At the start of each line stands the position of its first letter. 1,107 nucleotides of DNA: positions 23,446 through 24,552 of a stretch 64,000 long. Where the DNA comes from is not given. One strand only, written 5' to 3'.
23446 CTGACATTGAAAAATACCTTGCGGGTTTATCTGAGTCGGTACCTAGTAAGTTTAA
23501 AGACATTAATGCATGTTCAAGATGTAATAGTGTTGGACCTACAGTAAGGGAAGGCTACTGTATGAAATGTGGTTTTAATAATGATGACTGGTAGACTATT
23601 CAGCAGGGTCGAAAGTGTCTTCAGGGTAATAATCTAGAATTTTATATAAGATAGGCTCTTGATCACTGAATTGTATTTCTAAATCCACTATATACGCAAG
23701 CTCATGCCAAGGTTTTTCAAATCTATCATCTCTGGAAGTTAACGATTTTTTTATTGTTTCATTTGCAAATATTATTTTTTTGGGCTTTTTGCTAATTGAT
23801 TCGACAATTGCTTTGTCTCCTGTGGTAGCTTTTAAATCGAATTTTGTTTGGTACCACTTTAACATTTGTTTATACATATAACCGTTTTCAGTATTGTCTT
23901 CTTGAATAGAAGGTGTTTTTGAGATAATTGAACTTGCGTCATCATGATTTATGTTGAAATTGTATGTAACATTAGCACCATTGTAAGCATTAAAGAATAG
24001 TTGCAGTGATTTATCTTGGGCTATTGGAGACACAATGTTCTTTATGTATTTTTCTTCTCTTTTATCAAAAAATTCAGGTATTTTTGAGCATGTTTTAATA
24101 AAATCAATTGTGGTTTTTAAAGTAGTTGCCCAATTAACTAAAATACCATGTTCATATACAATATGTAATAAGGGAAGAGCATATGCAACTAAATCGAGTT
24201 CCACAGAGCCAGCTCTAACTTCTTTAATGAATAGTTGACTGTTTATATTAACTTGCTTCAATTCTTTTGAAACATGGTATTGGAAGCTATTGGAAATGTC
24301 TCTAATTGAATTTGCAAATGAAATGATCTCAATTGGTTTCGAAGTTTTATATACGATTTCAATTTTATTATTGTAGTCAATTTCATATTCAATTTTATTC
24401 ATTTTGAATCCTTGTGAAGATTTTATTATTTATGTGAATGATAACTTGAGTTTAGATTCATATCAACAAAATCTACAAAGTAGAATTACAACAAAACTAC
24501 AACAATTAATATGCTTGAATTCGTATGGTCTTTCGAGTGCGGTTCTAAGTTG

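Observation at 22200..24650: tRNA-Leu-adjacent islet: IS30 transposase remnant plus convergent TM/zinc-ribbon gene and unknown 268-aa gene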

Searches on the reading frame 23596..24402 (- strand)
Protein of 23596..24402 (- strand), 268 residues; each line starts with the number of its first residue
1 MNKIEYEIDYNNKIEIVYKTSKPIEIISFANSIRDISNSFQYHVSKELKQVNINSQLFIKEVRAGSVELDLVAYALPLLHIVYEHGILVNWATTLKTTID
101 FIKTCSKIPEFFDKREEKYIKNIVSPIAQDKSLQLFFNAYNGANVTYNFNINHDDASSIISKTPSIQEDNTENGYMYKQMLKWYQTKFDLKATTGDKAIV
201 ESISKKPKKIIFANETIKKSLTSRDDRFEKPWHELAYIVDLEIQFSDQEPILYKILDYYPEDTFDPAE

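Call 5: search_protein_families(library=pfam, proteins=[window:23596-24402:-], max_evalue=0.1)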
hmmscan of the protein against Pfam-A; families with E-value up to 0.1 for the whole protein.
window:23596-24402:- (268 aa): 0 families

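Call 6: search_protein_families(library=padloc, proteins=[window:23596-24402:-], max_evalue=1)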
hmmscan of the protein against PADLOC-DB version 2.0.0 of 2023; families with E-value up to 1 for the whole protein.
window:23596-24402:- (268 aa): 0 families

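Call 7: search_protein_families(library=phrogs, proteins=[window:23596-24402:-], max_evalue=1)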
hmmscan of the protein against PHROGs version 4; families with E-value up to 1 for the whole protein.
window:23596-24402:- (268 aa): 5 families
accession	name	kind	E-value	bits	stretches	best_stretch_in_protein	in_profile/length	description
phrog_9226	-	unknown function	4.5e-32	112.7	1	2-257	2-253/261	-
phrog_32623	-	unknown function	0.049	14.4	1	135-197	60-119/185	-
phrog_12386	-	unknown function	0.096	14.1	1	103-129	11-38/72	-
phrog_20126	-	unknown function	0.15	12.8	1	168-228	26-88/128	-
phrog_14737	-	unknown function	0.81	10.5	1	100-152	51-103/163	-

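Call 8: search_protein_families(library=ncbifam, proteins=[window:23596-24402:-], max_evalue=1)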
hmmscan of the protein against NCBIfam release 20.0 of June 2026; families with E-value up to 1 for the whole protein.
window:23596-24402:- (268 aa): 0 families

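Call 10: find_homologous_proteins(query=window:23596-24402:-)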
Query window:23596-24402:- (268 aa): 80 proteins with E <= 0.001 among 354 candidates.
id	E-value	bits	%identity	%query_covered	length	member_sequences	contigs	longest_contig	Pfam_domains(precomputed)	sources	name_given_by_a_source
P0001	3.6e-172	588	100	100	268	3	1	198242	-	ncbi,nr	ncbi:MAG: hypothetical protein C0602_12440 [Denitrovibrio sp.]|nr:MAG: hypothetical protein C0602_12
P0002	2.8e-56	209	39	98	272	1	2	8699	-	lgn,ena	-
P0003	2.0e-55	206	39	98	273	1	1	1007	-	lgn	-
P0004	2.9e-55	205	39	98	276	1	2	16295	-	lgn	-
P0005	1.4e-54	203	39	100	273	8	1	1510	-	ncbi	-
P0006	7.5e-54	201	38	98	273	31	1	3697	-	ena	-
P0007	1.2e-53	200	38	98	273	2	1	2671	-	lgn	-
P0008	2.5e-53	199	36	98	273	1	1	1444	-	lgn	-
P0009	2.5e-53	199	38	100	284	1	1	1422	-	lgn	-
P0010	3.9e-53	198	37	98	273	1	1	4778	-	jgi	jgi:hypothetical protein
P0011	4.2e-53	198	37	97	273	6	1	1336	-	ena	-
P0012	5.1e-53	198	38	98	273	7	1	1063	-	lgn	-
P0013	5.8e-53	198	38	98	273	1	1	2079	-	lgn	-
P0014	5.9e-53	198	37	98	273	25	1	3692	-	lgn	-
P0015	6.2e-53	198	37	98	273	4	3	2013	-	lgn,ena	-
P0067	4.6e-47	179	37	99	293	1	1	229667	-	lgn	-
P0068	6.0e-46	175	33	97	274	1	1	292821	-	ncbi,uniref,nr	ncbi:hypothetical protein [Polynucleobacter sp. AP-Reno-20A-A9]|uniref:hypothetical protein n=1 Tax=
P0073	1.9e-44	170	34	98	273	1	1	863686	-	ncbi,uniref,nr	ncbi:hypothetical protein QTH87_13480 [Variovorax sp. J22P168]|uniref:hypothetical protein n=1 Tax=V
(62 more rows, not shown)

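Call 14: find_encoding_contigs(protein=P0073, flank=8000, max_places=3)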
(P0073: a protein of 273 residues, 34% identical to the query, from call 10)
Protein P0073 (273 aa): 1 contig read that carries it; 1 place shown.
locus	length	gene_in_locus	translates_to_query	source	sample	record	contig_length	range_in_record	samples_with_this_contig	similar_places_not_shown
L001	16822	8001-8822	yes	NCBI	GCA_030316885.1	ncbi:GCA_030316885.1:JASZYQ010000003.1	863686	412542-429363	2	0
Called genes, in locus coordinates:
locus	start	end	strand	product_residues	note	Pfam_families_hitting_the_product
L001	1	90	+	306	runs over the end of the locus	PF02581:TMP-TENI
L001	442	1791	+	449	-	-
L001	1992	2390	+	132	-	-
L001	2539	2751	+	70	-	-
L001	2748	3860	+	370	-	-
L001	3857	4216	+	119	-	-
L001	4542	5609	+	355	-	PF16289:PIN_12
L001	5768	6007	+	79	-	-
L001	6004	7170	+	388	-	-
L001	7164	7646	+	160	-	-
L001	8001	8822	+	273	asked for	-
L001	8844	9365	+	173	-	-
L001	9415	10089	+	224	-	-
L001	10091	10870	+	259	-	-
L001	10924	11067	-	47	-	PF12244:DUF3606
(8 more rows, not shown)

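Call 16: find_encoding_contigs(protein=P0068, flank=8000, max_places=2)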
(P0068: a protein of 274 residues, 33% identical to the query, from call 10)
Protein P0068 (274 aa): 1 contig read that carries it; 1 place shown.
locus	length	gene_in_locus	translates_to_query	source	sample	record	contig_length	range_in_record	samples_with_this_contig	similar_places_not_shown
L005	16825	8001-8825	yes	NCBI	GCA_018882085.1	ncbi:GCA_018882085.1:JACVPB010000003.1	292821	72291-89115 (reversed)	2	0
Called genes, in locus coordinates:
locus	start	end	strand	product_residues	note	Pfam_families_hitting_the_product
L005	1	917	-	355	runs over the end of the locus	PF00180:Iso_dh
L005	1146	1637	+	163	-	PF00717:Peptidase_S24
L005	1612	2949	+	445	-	PF00817:IMS, PF11799:IMS_C, PF13438:DUF4113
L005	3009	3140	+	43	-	-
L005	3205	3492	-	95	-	PF13744:HTH_37 (faint)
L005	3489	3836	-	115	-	PF05973:Gp49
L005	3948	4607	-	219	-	PF12843:QSregVF_b (weak)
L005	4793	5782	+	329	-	PF00581:Rhodanese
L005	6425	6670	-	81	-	PF13560:HTH_31, PF12844:HTH_19, PF01381:HTH_3, PF13443:HTH_26 (weak)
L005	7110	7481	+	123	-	-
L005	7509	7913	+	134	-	-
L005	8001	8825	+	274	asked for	-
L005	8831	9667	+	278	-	PF18165:pP_pnuc_1, PF18166:pP_pnuc_2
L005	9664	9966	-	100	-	-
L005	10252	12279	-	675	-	PF08708:PriCT_1 (weak), PF13481:AAA_25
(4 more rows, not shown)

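Call 17: find_encoding_contigs(protein=P0067, flank=8000, max_places=2)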
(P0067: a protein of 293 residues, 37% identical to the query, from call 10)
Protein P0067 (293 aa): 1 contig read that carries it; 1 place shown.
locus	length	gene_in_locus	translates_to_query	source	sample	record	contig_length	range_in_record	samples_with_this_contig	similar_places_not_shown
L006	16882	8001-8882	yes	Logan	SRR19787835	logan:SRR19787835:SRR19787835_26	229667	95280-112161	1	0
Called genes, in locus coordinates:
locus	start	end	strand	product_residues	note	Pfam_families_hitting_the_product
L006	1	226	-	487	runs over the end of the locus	PF00929:RNase_T, PF08411:ExoI_SH3, PF26016:ExoI_C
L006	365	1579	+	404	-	PF13356:Arm-DNA-bind_3, PF00589:Phage_integrase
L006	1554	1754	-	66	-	PF12728:HTH_17 (weak)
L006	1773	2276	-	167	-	PF00436:SSB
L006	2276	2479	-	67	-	-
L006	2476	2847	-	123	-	-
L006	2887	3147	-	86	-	PF03333:PapB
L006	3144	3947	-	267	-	PF13392:HNH_3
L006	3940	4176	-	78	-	-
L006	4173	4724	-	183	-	PF05869:Dam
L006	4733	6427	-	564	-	PF09588:YqaJ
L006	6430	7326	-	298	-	PF03837:RecT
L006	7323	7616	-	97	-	-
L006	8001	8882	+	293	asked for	-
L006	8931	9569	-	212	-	-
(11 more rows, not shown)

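Call 34: search_solved_structures(query=A1, max_evalue=1)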
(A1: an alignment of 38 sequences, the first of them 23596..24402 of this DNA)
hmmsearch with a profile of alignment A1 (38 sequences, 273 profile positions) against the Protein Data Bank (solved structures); distinct sequences matched with E-value up to 1: 2.
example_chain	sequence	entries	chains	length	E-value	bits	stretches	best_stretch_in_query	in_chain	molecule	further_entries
9urz_B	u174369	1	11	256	0.036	16.5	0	214-247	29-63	Prohibitin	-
8gmh_B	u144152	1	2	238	0.098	15.1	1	8-57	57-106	LXG domain-containing protein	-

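Call 36: find_related_loci(query=A1, collection=viral_contigs, flank=6000)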
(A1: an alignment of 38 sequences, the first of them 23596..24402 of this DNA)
Query A1 (268 aa) in viral_contigs; peptide patterns used: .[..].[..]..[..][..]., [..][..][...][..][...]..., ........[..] (x = any residue, [..] = any of these).
112 stretches matched a pattern; 23 encode a relative of the query (tblastn E <= 1e-3); 23 distinct loci.
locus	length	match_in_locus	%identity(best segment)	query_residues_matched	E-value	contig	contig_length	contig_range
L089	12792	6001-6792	33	7-266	6e-51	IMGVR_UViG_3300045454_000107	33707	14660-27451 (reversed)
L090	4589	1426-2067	33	54-264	7e-38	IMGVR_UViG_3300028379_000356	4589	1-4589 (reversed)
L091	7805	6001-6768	29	8-265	1e-33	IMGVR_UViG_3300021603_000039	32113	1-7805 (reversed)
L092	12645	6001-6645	35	55-266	2e-31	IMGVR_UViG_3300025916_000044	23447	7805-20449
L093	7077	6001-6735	31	19-265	1e-29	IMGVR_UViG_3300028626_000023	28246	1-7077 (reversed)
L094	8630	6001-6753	28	13-268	3e-29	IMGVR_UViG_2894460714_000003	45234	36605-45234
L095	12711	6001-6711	31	19-259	6e-27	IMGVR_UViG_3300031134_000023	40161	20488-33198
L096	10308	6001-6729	28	14-257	2e-26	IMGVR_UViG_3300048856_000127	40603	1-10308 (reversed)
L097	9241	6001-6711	30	19-259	8e-26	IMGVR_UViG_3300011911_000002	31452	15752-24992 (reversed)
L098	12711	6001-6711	30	19-259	5e-26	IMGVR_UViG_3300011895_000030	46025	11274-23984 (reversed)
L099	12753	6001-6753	26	5-253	4e-22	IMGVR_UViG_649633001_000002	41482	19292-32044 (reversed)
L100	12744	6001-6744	26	14-257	3e-21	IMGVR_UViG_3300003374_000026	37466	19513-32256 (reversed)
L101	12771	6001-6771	26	11-266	1e-20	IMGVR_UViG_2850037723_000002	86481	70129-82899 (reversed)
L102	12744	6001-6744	26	11-257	6e-20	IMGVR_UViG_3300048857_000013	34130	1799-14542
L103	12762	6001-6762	24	5-257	1e-19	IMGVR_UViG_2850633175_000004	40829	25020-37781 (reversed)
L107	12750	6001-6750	22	14-265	1e-18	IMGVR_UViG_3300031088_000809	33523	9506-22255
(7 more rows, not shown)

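Call 43: predict_structure(alignment_id=A1)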
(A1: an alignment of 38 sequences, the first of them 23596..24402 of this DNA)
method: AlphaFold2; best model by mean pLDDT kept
length: 268 residues; sequences in the alignment: 38
mean_pLDDT: 83.3   pTM: 0.59
mean pLDDT of the five models: 83.3, 81.6, 80.6, 79.5, 78.5
residues with pLDDT >= 90: 86; 70-90: 146; 50-70: 28; < 50: 8
segments of 3 or more residues with pLDDT < 50: 1-3, 167-171
pLDDT, mean of each block of 10 residues (from residue 1): 60 92 86 91 80 78 89 70 78 92 78 83 93 94 91 94 61 75 81 76 84 88 86 89 83 90 87
secondary structure, 60 per line:
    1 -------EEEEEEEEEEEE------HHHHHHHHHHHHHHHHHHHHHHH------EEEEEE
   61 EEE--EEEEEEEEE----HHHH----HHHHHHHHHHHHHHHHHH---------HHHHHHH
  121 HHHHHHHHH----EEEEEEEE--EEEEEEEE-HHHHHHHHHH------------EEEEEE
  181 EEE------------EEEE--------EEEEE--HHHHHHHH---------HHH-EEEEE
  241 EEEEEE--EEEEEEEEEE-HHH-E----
elements in order: E8-19 H26-48 E55-63 E66-74 H79-82 H87-104 H114-129 E134-141 E144-151 H153-162 E175-183 E196-199 E208-212 H215-222 E236-246 E249-258

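Call 46: search_protein_families(library=phrogs, proteins=[L095:4076-5038:+, L095:5079-5558:+, L095:6812-7219:+, L095:7287-10112:+, L107:4515-5759:+, L107:6769-7479:+, L089:6932-9694:-, L092:6801-8477:-, L092:4331-5329:+, L094:6768-7529:+], max_evalue=0.00001)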
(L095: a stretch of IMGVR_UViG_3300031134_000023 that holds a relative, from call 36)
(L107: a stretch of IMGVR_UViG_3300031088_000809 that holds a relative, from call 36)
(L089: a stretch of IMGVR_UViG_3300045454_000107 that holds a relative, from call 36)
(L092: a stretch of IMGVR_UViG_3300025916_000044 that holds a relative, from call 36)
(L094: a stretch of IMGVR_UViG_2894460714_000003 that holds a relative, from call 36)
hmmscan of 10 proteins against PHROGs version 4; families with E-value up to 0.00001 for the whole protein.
L095:4076-5038:+ (320 aa): 2 families
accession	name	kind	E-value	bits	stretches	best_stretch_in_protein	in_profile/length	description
phrog_290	-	tail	4.7e-75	254.4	1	8-317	11-326/411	minor tail protein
phrog_18978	-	unknown function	6.1e-19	69.4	1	11-122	2-107/108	-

L095:5079-5558:+ (159 aa): 1 family
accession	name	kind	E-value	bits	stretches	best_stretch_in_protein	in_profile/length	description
phrog_313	-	tail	1.2e-19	71.9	1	8-159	19-166/258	Tail assembly chaperone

L095:6812-7219:+ (135 aa): 1 family
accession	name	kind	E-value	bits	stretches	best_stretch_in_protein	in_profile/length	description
phrog_4487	-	unknown function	2.8e-22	80.1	1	1-134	1-126/127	-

L095:7287-10112:+ (941 aa): 13 families
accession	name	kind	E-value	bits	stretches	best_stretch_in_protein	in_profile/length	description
phrog_1506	-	tail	5.5e-147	492.8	3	641-941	1022-1269/1269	tail length tape measure protein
phrog_2854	-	tail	1.2e-58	200.5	1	49-919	39-837/855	tail length tape measure protein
phrog_21845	-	tail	8.6e-44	151.4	1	494-846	255-580/764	tail length tape measure protein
phrog_19210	-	unknown function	3.4e-26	93.2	1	653-847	27-215/399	-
phrog_339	-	tail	1.8e-23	83.8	1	94-906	418-1087/1123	tail length tape measure protein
phrog_24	-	tail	7.5e-21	75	1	662-937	790-1061/1151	tail length tape measure protein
phrog_9483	-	tail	2.4e-20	73.6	1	124-610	43-502/657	tail length tape measure protein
phrog_13674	-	tail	3.9e-20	73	1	98-800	39-670/764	tail length tape measure protein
phrog_1538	-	tail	9.1e-13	48.8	1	1-816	1-724/811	tail length tape measure protein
phrog_8125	-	tail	1.6e-08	35.1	1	58-383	23-318/578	tail length tape measure protein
phrog_4346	-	unknown function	1.9e-08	34.2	1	793-860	472-534/600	-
phrog_2276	-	tail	2.7e-08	34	1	21-384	13-328/673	tail length tape measure protein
phrog_13338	-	unknown function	1.4e-06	27.9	1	103-732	20-603/903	-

L107:4515-5759:+ (414 aa): 0 families

L107:6769-7479:+ (236 aa): 1 family
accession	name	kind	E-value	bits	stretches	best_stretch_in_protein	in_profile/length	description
phrog_313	-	tail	1.2e-09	39.1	1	117-210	24-117/258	Tail assembly chaperone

L089:6932-9694:- (920 aa): 0 families

L092:6801-8477:- (558 aa): 5 families
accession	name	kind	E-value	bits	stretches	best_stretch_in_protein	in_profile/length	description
phrog_9116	-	tail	3.3e-17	63.4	2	440-555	99-209/455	tail protein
phrog_1858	-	tail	7.8e-12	44.9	1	237-555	68-290/1018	tail fiber protein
phrog_28171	-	unknown function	5.4e-10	39.5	1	240-299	186-245/476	-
phrog_8763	-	tail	5.6e-10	39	1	374-556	536-747/1024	tail protein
phrog_19618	-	tail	5.3e-06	26.6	0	334-377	134-177/387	tail collar protein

L092:4331-5329:+ (332 aa): 4 families
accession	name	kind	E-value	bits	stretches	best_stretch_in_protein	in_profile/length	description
phrog_1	-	integration and excision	5.2e-54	185.5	1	21-320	123-436/611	integrase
phrog_7244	-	integration and excision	2.6e-32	113.1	1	58-223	74-244/263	integrase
phrog_216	-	integration and excision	2.9e-18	67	1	116-318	9-223/301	integrase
phrog_14425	-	unknown function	3.2e-06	28.1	0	210-295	30-128/161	-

L094:6768-7529:+ (253 aa): 0 families

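Call 55: search_dna_similar(query=window:23596-24402:-, collection=phages, mode=protein, max_evalue=0.001, max_rows=30)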
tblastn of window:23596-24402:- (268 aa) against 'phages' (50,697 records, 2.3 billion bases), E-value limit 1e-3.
Records with a match: 1; places in all: 1; records where one place covers at least 80% of the query: 1.
Best place of each record, by identity: <60% 1.
By first word of the organism name: Bordetella 1.
By host as written in the record: Bordetella bronchiseptica Bb01 1.
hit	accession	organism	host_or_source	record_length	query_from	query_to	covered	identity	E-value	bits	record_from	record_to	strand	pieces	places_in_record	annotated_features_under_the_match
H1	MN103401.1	Bordetella phage vB_BbrS_PHB09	Bordetella bronchiseptica Bb01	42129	5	257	94%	25.3%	6e-18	89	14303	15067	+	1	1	hypothetical protein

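Call 57: get_annotated_region(hit=H1, flank=7000)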
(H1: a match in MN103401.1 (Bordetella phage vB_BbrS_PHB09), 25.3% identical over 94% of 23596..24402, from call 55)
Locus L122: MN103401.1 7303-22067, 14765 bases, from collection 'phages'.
description: Bordetella phage vB_BbrS_PHB09, complete genome.
organism: Bordetella phage vB_BbrS_PHB09 (NCBI taxid 2601609)
taxonomy: Viruses; Duplodnaviria; Heunggongvirae; Uroviricota; Caudoviricetes
host: Bordetella bronchiseptica Bb01; source: sewage water; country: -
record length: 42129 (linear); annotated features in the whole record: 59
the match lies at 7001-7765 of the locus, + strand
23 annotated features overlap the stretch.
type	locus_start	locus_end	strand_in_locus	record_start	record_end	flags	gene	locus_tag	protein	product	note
CDS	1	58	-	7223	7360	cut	-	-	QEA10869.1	hypothetical protein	-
CDS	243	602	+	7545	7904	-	-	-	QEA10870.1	hypothetical protein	-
CDS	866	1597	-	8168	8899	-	-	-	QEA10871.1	CI protein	-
CDS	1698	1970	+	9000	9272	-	-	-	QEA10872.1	hypothetical protein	-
CDS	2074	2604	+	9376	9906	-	-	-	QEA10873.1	hypothetical protein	-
CDS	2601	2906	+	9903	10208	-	-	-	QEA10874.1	hypothetical protein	-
CDS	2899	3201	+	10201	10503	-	-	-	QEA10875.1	hypothetical protein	-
CDS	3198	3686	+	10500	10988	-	-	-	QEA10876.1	hypothetical protein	-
CDS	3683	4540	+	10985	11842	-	-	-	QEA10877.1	DNA replication protein O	-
CDS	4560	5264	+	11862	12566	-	-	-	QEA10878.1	hypothetical protein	-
CDS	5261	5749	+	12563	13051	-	-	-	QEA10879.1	hypothetical protein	-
CDS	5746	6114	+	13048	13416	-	-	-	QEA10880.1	hypothetical protein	-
CDS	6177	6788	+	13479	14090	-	-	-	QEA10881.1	hypothetical protein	-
CDS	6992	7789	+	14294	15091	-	-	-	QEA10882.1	hypothetical protein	-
CDS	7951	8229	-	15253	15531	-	-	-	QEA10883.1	hypothetical protein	-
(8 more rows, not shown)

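Call 65: fold_search(model_id=the predicted structure, library=viral)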
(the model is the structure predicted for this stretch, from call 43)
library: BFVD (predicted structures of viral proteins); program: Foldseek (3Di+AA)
matches with E <= 10: 1115; with E <= 0.001: 3
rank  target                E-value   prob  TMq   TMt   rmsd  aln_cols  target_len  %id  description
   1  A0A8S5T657            1.8e-19  1.00  0.49  0.48  15.8       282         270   20  Uncharacterized protein [Myoviridae sp. ctLIM9]
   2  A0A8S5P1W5            1.1e-08  1.00  0.29  0.51  12.3       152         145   19  Uncharacterized protein [Myoviridae sp. ctakU3]
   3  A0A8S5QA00            6.6e-07  1.00  0.37  0.28  14.2       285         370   10  DUF6575 domain-containing protein [Siphoviridae sp. ctoic9]
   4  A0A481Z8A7            1.1e-03  0.60  0.16  0.25  13.6       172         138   13  Uncharacterized protein [Pithovirus LCPAC302]
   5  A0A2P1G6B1            4.2e-03  0.97  0.26  0.21   9.8       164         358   10  Non-structural protein 2 [Ambidensovirus sp.]
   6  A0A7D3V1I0            5.4e-03  0.72  0.22  0.20  21.3       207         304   10  Uncharacterized protein [Parvoviridae sp.]
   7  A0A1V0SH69            1.0e-02  0.69  0.21  0.08   9.4       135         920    9  Zn-dependent peptidase [Hokovirus HKV1]
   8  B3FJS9                1.8e-02  0.21  0.22  0.22  20.8       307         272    8  Uncharacterized protein [Pseudomonas phage 201phi2-1]
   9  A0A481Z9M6            1.9e-02  0.21  0.18  0.22  18.4       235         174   11  Uncharacterized protein [Pithovirus LCPAC304]
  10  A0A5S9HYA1            2.3e-02  0.47  0.19  0.30   9.9       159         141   12  Uncharacterized protein [Tenacibaculum phage PTm5]
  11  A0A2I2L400            2.3e-02  0.35  0.20  0.20  17.2       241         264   12  F-box domain-containing protein [Orpheovirus IHUMI-LCC2]
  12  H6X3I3                2.5e-02  0.41  0.19  0.29  11.4       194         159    9  Uncharacterized protein [Klebsiella phage vB_KleM_RaK2]
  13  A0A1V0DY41            2.5e-02  0.38  0.19  0.27  12.6       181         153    6  Uncharacterized protein [Dinoroseobacter phage vB_DshS-R5C]
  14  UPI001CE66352         2.7e-02  0.69  0.20  0.35  12.4       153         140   11  (no name look-up for this kind of identifier)
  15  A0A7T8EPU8            3.2e-02  0.85  0.22  0.43   7.2       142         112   10  Uncharacterized protein [Erwinia phage pEa_SNUABM_5]
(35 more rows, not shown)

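Call 100: search_protein_families(library=pfam, alignment_id=A1, max_evalue=1)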
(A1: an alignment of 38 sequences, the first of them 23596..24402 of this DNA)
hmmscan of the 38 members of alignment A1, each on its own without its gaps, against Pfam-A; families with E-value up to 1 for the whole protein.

A. member 1, window:23596-24402:- (268 aa): 0 families

B. families by the number of members that match (of 38 scanned): 15 families
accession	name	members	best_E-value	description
PF10534.14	CRIC_ras_sig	2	0.0029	Connector enhancer of kinase suppressor of ras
PF07390.16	P30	2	0.025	Mycoplasma P30 protein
PF12860.13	PAS_7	2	0.079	PAS fold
PF24426.1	HTH_NDX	2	0.16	NDX Homeobox-like domain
PF01218.23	Coprogen_oxidas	1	0.023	Coproporphyrinogen III oxidase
PF10154.14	Fy-3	1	0.062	Ferry endosomal RAB5 effector complex subunit 3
PF12081.13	GldM_1st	1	0.068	GldM N-terminal domain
PF24405.1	Pua-like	1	0.081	Pua-like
PF15246.11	NCKAP5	1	0.096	Nck-associated protein 5, Peripheral clock protein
PF07177.19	Neuralized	1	0.12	Neuralized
PF12738.14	PTCB-BRCT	1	0.12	twin BRCT domain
PF23402.1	LTI65_LTI78_NYQTKV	1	0.17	LTI65/LTI78 NYQTKV repeat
PF18807.6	TTc_toxin_rep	1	0.2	Tripartite Tc toxins repeat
PF10954.13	DUF2755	1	0.23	Protein of unknown function (DUF2755)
PF18336.7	Tudor_FRX1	1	0.64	Fragile X messenger ribonucleoprotein 1, Tudor domain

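Call 106: search_dna_similar(query=window:23596-24402:-, collection=plasmids, mode=protein, max_evalue=0.001, max_rows=15)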
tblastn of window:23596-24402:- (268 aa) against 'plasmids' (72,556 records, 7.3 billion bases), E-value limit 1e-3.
Records with a match: 3; places in all: 3; records where one place covers at least 80% of the query: 2.
Best place of each record, by identity: <60% 3.
By first word of the organism name: Neisseria 1; Alteromonas 1; Paracoccus 1.
By predicted mobility (MOB-suite, as given by PLSDB): non-mobilizable 2; conjugative 1.
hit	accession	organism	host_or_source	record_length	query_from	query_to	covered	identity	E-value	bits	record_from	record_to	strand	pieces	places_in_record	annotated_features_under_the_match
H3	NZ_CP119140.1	Neisseria gonorrhoeae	Homo sapiens,whole organism,blood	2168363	4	259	96%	27.5%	1e-17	90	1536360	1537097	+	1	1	none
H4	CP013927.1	Alteromonas stellipolaris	-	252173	109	266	59%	38.1%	4e-27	117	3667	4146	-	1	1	none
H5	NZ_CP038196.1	Paracoccus versutus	single cell,soil adjacent to the roots ...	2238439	20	259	90%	22.0%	1e-7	59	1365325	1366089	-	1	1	none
